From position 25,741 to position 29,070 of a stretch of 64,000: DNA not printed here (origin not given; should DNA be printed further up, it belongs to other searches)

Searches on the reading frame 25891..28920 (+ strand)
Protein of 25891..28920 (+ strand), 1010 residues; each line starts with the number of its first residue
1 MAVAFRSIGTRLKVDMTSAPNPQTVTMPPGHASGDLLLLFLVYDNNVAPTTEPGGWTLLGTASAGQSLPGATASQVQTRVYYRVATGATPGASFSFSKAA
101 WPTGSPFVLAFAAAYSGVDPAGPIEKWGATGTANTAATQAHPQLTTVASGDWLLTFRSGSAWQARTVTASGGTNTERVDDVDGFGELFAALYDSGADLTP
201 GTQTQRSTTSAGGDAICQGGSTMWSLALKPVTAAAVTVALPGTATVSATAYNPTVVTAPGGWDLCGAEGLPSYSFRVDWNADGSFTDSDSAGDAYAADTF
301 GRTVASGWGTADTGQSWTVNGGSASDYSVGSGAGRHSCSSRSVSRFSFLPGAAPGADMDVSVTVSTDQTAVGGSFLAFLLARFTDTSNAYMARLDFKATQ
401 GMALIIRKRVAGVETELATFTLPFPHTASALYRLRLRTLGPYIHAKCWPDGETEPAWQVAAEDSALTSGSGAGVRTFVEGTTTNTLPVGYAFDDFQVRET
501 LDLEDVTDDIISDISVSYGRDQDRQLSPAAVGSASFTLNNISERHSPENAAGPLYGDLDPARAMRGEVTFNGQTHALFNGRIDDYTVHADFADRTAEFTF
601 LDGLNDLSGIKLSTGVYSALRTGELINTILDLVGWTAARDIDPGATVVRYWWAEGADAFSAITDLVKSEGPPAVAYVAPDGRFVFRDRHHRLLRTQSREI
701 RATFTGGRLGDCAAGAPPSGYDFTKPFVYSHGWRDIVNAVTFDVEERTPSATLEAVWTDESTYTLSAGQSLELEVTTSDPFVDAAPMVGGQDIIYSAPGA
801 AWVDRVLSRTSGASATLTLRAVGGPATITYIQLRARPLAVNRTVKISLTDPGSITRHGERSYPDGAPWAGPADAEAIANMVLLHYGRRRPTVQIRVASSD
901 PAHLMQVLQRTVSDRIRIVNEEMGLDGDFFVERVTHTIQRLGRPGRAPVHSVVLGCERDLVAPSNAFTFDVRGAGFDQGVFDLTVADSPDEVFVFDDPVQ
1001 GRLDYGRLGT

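Call 34: search_protein_families(library=phrogs, proteins=[window:25891-28920:+], max_evalue=0.00001)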
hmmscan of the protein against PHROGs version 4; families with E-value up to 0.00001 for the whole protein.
window:25891-28920:+ (1010 aa): 1 family
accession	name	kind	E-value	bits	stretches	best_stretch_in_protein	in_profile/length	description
phrog_24476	-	other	2.6e-29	102.7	1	292-497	825-1032/1066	phosphodiesterase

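Call 89: search_protein_families(library=pfam, proteins=[window:25891-28920:+], max_evalue=0.001)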
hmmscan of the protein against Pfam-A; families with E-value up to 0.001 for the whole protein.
window:25891-28920:+ (1010 aa): 0 families
